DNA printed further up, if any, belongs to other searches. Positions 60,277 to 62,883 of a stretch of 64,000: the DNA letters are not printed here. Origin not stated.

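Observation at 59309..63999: Element cargo: Xis-like HTH, FtsK/TraD/HerA-like ATPase with novel 370-aa N-terminus, Replic_Relax protein, and two overlapping CxxCxGxG mini-proteins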

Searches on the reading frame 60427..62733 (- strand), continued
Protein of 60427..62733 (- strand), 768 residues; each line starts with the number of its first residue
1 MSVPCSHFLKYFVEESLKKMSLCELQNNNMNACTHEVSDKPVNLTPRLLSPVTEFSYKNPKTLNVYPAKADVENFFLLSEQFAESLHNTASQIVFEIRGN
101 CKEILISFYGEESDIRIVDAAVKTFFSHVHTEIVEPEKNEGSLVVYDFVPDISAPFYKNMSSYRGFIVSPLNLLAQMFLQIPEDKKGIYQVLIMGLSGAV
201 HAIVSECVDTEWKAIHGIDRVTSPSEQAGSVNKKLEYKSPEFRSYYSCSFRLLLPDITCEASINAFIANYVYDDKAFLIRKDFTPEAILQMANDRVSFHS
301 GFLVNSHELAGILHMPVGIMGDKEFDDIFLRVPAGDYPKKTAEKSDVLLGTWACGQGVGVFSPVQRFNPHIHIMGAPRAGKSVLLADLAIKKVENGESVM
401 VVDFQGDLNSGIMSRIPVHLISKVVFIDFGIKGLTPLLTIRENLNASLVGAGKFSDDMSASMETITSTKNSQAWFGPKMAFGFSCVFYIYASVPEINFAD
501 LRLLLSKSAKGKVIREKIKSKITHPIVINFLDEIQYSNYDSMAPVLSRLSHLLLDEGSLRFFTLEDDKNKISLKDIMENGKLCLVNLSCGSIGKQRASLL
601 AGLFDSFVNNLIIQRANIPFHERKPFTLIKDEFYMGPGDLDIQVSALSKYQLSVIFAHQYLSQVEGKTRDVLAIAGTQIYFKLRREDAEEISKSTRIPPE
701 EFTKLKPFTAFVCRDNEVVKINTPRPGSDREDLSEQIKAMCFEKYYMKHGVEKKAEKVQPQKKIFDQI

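Call 25: find_related_loci(query=A1, collection=genome_contigs, flank=10000)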
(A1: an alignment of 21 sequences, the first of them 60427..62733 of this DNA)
Query A1 (768 aa) in genome_contigs; peptide patterns used: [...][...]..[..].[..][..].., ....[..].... (x = any residue, [..] = any of these).
307 stretches matched a pattern; 16 encode a relative of the query (tblastn E <= 1e-3); 16 distinct loci.
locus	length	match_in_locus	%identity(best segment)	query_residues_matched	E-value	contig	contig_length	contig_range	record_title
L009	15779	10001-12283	59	8-768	0e+0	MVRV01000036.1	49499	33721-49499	MAG: Smithella sp. PtaU1.Bin162 A4E71_contig000036, whole genome shotgun sequence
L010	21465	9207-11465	50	8-768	0e+0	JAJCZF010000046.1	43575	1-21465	MAG: Deltaproteobacteria bacterium isolate OFTM14 OFTM14_45, whole genome shotgun sequence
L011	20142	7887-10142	47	1-757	0e+0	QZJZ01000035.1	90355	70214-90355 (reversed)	MAG: Candidatus Auribacter fodinae isolate SURF_26 Ga0104751_1000215, whole genome shotgun sequence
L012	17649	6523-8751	47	8-749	0e+0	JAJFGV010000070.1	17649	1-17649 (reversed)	MAG: Alphaproteobacteria bacterium isolate OFTM68 OFTM68_69, whole genome shotgun sequence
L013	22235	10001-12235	38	6-759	2e-171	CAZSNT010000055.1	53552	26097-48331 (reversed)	MAG TPA_asm: uncultured Victivallales bacterium isolate SRP167671_co1_107 genome assembly, contig: NODE_650_length_53552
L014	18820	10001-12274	47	6-766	0e+0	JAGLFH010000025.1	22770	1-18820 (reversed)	MAG: Candidatus Auribacterota bacterium isolate RS_1_24 ROV157_1.bin.24.fa_25, whole genome shotgun sequence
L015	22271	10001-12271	23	18-745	2e-37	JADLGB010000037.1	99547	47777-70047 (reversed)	MAG: Candidatus Hydrogenedentota bacterium isolate SJ408 c_000000197948, whole genome shotgun sequence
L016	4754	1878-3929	24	80-745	6e-36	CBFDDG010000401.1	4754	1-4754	MAG TPA_asm: uncultured Phycisphaerae bacterium isolate SRR26215681_binner23_Refined_61 genome assembly, contig: ERZ2507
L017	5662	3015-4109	28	365-714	1e-25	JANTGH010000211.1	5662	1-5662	MAG: Desulfobulbaceae bacterium isolate bin10054 c_000000017206, whole genome shotgun sequence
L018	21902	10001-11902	23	60-712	6e-22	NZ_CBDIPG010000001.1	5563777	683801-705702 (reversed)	MAG: Kordia sp. isolate C9799-m2-bin15 P-CCAP979-9-C1, whole genome shotgun sequence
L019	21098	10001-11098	24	354-712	8e-17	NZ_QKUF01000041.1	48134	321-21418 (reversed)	Thermosporothrix hazakensis strain ATCC BAA-1881 EI42DRAFT_scaffold00041.41, whole genome shotgun sequence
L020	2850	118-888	27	370-633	2e-15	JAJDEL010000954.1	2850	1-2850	MAG: Planctomicrobium sp. isolate OFTM320 OFTM320_953, whole genome shotgun sequence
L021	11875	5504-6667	23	370-754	3e-13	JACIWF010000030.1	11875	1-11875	MAG: Hadesarchaea archaeon isolate MAG-18 Hadesarchaeota_A3_bin10_Scaffold_30, whole genome shotgun sequence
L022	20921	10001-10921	22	370-669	2e-9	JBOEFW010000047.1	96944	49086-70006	MAG: Aureispira sp. isolate PBSAbac1 PBSA13_contig_725, whole genome shotgun sequence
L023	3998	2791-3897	25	333-689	1e-7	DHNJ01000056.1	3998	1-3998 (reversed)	MAG TPA_asm: Armatimonadetes bacterium UBA5419 UBA5419_contig_21373, whole genome shotgun sequence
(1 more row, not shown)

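Call 30: predict_structure(alignment_id=A1)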
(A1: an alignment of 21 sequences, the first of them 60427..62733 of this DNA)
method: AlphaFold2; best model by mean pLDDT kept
length: 768 residues; sequences in the alignment: 21
mean_pLDDT: 80.6   pTM: 0.54
mean pLDDT of the five models: 80.6, 79.6, 78.4, 75.4, 70.8
residues with pLDDT >= 90: 243; 70-90: 378; 50-70: 95; < 50: 52
segments of 3 or more residues with pLDDT < 50: 1-3, 230-233, 334-343, 466-474, 556-558, 751-768
pLDDT, mean of each block of 10 residues (from residue 1): 60 55 76 88 90 92 86 84 88 94 93 93 82 89 93 89 83 89 93 90 86 69 64 60 87 90 91 90 93 95 92 81 69 49 68 71 75 88 93 92 89 91 91 84 67 68 47 58 86 83 87 90 85 82 78 61 78 90 86 75 84 80 86 59 77 88 71 78 92 85 91 79 79 91 86 44 40
secondary structure, 60 per line:
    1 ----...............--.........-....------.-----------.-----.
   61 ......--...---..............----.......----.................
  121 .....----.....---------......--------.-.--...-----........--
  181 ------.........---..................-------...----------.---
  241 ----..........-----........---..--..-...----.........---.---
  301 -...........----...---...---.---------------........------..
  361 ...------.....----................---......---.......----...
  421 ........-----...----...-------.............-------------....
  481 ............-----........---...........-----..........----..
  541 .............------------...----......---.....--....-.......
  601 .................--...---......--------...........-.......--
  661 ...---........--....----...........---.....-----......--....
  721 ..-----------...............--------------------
elements in order (helices of 4 or more, strands of 3 or more residues): H5-19 H22-30 H32-35 E60-66 H75-88 E93-99 E104-111 H112-125 E130-134 E144-149 H171-178 E187-195 H199-216 E245-254 H260-267 E278-280 H285-293 E302-305 H306-312 E345-352 E359-363 E370-374 H379-394 E398-403 H407-413 H418-423 E424-428 E434-436 H451-463 H477-492 H498-505 H509-519 H525-534 H539-553 H573-578 E582-586 H589-592 H594-617 E626-631 H640-650 E652-658 H667-674 E677-680 H685-695 H699-703 E709-714 E717-722 H734-745 E746-748

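Call 33: fold_search(model_id=the predicted structure, library=pdb)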
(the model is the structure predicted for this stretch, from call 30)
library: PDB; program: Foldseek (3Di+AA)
matches with E <= 10: 826; with E <= 0.001: 80
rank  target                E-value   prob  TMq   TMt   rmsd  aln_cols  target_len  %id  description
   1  8rtd_O                2.8e-14  1.00  0.35  0.34  20.0       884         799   10  Stalk-Arches-IMC structure from the fully-assembled R388 type IV secretion system determined by cryo-EM. (released 2024-06-19)
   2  8rtd_T                4.6e-14  1.00  0.33  0.31  20.1       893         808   10  Stalk-Arches-IMC structure from the fully-assembled R388 type IV secretion system determined by cryo-EM. (released 2024-06-19)
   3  8rtd_P                2.4e-13  1.00  0.33  0.34  18.0       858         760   10  Stalk-Arches-IMC structure from the fully-assembled R388 type IV secretion system determined by cryo-EM. (released 2024-06-19)
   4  7o42_E                5.3e-12  1.00  0.29  0.25  18.4       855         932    9  TrwK/VirB4unbound trimer of dimers complex (with Hcp1) from the R388 type IV secretion system determined by cryo-EM. (released 2022-06-22)
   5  8rtd_V                6.9e-12  1.00  0.25  0.26  19.7       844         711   10  Stalk-Arches-IMC structure from the fully-assembled R388 type IV secretion system determined by cryo-EM. (released 2024-06-19)
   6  7o43_B                7.6e-12  1.00  0.34  0.33  17.1       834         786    9  TrwK/VirB4unbound dimer complex from R388 type IV secretion system determined by cryo-EM. (released 2022-06-22)
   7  7o43_A                9.3e-12  1.00  0.32  0.32  18.2       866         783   11  TrwK/VirB4unbound dimer complex from R388 type IV secretion system determined by cryo-EM. (released 2022-06-22)
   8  4d2i_A                4.6e-11  1.00  0.28  0.44  19.0       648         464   11  Crystal structure of the HerA hexameric DNA translocase from Sulfolobus solfataricus bound to AMP-PNP (released 2014-12-03)
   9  1gl7_G                4.9e-11  1.00  0.36  0.61   5.9       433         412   14  Plasmid coupling protein TrwB in complex with the non-hydrolisable ATP-analogue ADPNP. (released 2002-05-16)
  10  8rtb_B                7.0e-11  1.00  0.25  0.28  19.7       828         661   10  Extended inner membrane complex (IMC) protomer structure (TrwM/VirB3-TrwK/VirB4-TrwI/VirB6-TrwG/VirB8-TrwE/VirB10) fro (released 2024-06-19)
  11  1e9s_I                8.6e-11  1.00  0.37  0.63   5.5       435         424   16  Bacterial conjugative coupling protein TrwBdeltaN70. Unbound monoclinic form. (released 2001-02-06)
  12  1gl7_B                1.4e-10  1.00  0.37  0.63   5.5       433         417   16  Plasmid coupling protein TrwB in complex with the non-hydrolisable ATP-analogue ADPNP. (released 2002-05-16)
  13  1e9s_F                1.4e-10  1.00  0.36  0.59   6.1       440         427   14  Bacterial conjugative coupling protein TrwBdeltaN70. Unbound monoclinic form. (released 2001-02-06)
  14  1gl7_A                1.5e-10  1.00  0.37  0.64   5.3       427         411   16  Plasmid coupling protein TrwB in complex with the non-hydrolisable ATP-analogue ADPNP. (released 2002-05-16)
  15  1e9r_G                1.7e-10  1.00  0.37  0.63   5.4       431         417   16  Bacterial conjugative coupling protein TrwBdeltaN70. Trigonal form in complex with sulphate. (released 2001-02-06)
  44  9c1m_M                4.5e-09  1.00  0.32  0.41  17.1       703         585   11  HerA-DUF assembly 1 (released 2025-06-04)
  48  8j4u_Q                1.5e-08  1.00  0.32  0.42  11.6       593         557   13  Structure of HerA-Sir2 complex from Escherichia coli Nezha system (released 2024-01-03)
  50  8xav_E                1.6e-08  1.00  0.30  0.39  14.1       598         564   12  Cryo-EM structure of an anti-phage defense complex (released 2024-06-05)
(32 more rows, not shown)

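Call 36: search_protein_families(library=pfam, proteins=[P0032, P0033, P0029], max_evalue=10)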
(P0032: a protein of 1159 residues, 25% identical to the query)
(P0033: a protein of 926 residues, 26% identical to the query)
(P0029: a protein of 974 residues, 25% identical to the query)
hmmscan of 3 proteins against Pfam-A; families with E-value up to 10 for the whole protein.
P0032 (1159 aa): 12 families
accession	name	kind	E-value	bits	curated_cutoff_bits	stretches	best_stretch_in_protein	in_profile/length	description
PF01935.23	DUF87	-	0.0001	22.9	23.2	1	393-487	14-103/220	Helicase HerA, central domain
PF13401.12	AAA_22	-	0.00013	22.7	27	1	400-441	4-45/130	AAA domain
PF10412.15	TrwB_AAD_bind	-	0.0024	17.3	20.5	1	394-463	8-71/387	Type IV secretion-system coupling protein DNA-binding domain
PF05872.18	HerA_C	-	0.0071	15.5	22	1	389-429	9-49/502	Helicase HerA-like C-terminal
PF13191.12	AAA_16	-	0.019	15.9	32.6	1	399-422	22-45/167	AAA ATPase domain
PF12696.13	TraG-D_C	-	0.024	15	22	1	658-697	4-44/126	TraM recognition site of TraD and TraG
PF01580.24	FtsK_SpoIIIE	-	0.042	13.7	24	1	402-421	40-59/221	FtsK/SpoIIIE family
PF12846.13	AAA_10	-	0.068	12.6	27.5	1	401-442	21-62/362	AAA-like domain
PF13555.12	AAA_29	-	0.093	12.9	27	1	399-419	23-40/61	P-loop containing region of AAA domain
PF25199.1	nSTAND_NTPase5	-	0.1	12.8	34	1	395-440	35-81/145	Novel STAND NTPase 5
PF20720.3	nSTAND3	-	0.25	11.4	27.2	1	401-449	17-61/155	Novel STAND NTPase 3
PF12775.13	AAA_7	-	0.26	11.3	25.8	1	400-424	32-55/181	P-loop containing dynein motor region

P0033 (926 aa): 11 families
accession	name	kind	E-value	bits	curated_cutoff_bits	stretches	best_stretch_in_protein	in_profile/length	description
PF13401.12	AAA_22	-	6.1e-05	23.8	27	1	412-455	4-48/130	AAA domain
PF12696.13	TraG-D_C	-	0.00014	22.2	22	1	671-736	4-72/126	TraM recognition site of TraD and TraG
PF01935.23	DUF87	-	0.00088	19.9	23.2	1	404-504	13-115/220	Helicase HerA, central domain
PF10412.15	TrwB_AAD_bind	-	0.0031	16.9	20.5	1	407-714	9-292/387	Type IV secretion-system coupling protein DNA-binding domain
PF12846.13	AAA_10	-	0.0093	15.5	27.5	1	412-452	20-60/362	AAA-like domain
PF19044.6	P-loop_TraG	-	0.012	14.8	25.8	1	413-505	29-113/413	TraG P-loop domain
PF25199.1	nSTAND_NTPase5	-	0.13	12.5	34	1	406-450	34-79/145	Novel STAND NTPase 5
PF03193.22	RsgA_GTPase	-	0.15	12.3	30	1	412-436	105-129/174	RsgA GTPase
PF20720.3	nSTAND3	-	0.15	12.2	27.2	1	414-472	18-71/155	Novel STAND NTPase 3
PF12775.13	AAA_7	-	0.17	11.8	25.8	1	412-434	32-54/181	P-loop containing dynein motor region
PF11337.13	DUF3139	-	0.18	12.8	27.3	1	7-84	4-64/83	Protein of unknown function (DUF3139)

P0029 (974 aa): 11 families
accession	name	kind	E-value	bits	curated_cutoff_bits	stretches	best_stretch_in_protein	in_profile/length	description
PF12696.13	TraG-D_C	-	1.5e-06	28.6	22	1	669-729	3-66/126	TraM recognition site of TraD and TraG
PF02534.20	T4SS-DNA_transf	-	5.1e-06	26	20.1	1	550-710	189-347/468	Type IV secretory system Conjugative DNA transfer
PF01935.23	DUF87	-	3.6e-05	24.4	23.2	1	400-497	12-102/220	Helicase HerA, central domain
PF13401.12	AAA_22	-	4.4e-05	24.2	27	1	411-460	4-54/130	AAA domain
PF10412.15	TrwB_AAD_bind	-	0.00015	21.2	20.5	2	636-723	218-306/387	Type IV secretion-system coupling protein DNA-binding domain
PF13191.12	AAA_16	-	0.013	16.4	32.6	1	411-435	23-47/167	AAA ATPase domain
PF20720.3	nSTAND3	-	0.017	15.2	27.2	1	412-471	17-71/155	Novel STAND NTPase 3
PF12846.13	AAA_10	-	0.019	14.5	27.5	1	407-452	16-61/362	AAA-like domain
PF25199.1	nSTAND_NTPase5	-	0.023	15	34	1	407-460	36-90/145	Novel STAND NTPase 5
PF19044.6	P-loop_TraG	-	0.026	13.6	25.8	1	413-504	30-113/413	TraG P-loop domain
PF03193.22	RsgA_GTPase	-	0.16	12.2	30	1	413-435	107-129/174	RsgA GTPase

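Call 38: search_dna_similar(query=window:60427-62733:-, collection=plasmids, mode=protein, max_evalue=0.001, max_rows=15)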
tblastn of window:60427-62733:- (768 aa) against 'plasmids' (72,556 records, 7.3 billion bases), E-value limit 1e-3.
Records with a match: 10; places in all: 11; records where one place covers at least 80% of the query: 0.
Best place of each record, by identity: <60% 10.
By first word of the organism name: Embleya 2; Sulfitobacter 1; Streptomyces 1; Sulfolobus 1; Herpetosiphon 1; Rhodococcus 1; Bradyrhizobium 1; Halorubrum 1; Halorussus 1.
By predicted mobility (MOB-suite, as given by PLSDB): non-mobilizable 8; mobilizable 1; conjugative 1.
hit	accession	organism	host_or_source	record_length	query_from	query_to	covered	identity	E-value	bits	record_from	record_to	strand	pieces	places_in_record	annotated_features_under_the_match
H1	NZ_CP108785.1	Embleya sp. NBC_00888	-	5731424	301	693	51%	25.7%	3e-19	101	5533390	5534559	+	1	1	none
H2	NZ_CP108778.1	Embleya sp. NBC_00896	-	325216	301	696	52%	24.0%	2e-16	92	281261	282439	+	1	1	type IV secretory system conjugative DNA transfer family protein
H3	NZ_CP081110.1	Sulfitobacter mediterraneus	-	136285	370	712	45%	27.6%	7e-22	109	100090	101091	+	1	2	type IV secretion system DNA-binding domain-containing protein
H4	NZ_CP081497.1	Streptomyces sp. BHT-5-2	whole organism,plant soil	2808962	351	710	47%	25.3%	3e-16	92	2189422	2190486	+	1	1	none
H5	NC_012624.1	Sulfolobus islandicus Y.N.15.51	-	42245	389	730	45%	25.9%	4e-6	59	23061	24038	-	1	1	type IV secretion system DNA-binding domain-containing protein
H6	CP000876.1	Herpetosiphon aurantiacus DSM 785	-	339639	308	667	47%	23.2%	6e-10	71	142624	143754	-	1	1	hypothetical protein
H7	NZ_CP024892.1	Rhodococcus ruber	cell culture,activated sludge from ...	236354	371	714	45%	22.2%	5e-8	64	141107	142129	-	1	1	DUF87 domain-containing protein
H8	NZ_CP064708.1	Bradyrhizobium sp. 131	Acmispon strigosus,cell culture,root ...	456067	370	668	39%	25.5%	5e-13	81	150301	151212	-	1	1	type IV secretion system DNA-binding domain-containing protein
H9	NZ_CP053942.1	Halorubrum salinarum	soil,single cell,solar salt farm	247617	370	713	45%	21.2%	5e-5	55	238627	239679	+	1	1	type IV secretion system DNA-binding domain-containing protein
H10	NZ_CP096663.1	Halorussus limi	cell culture,saline soil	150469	370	668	39%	20.3%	8e-5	54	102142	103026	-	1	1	TraM recognition domain-containing protein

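Call 39: search_dna_similar(query=window:60427-62733:-, collection=phages, mode=protein, max_evalue=0.001, max_rows=15)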
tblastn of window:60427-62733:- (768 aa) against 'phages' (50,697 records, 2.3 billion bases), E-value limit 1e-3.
Records with a match: 1; places in all: 1; records where one place covers at least 80% of the query: 0.
Best place of each record, by identity: <60% 1.
By first word of the organism name: Microcystis 1.
By host as written in the record: Microcystis wesenbergii 1.
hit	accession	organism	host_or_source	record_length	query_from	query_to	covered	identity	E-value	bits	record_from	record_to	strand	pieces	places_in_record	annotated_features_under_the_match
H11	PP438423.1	Microcystis phage Mwe-JY31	Microcystis wesenbergii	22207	370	746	49%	23.3%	5e-6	56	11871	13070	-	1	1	hypothetical protein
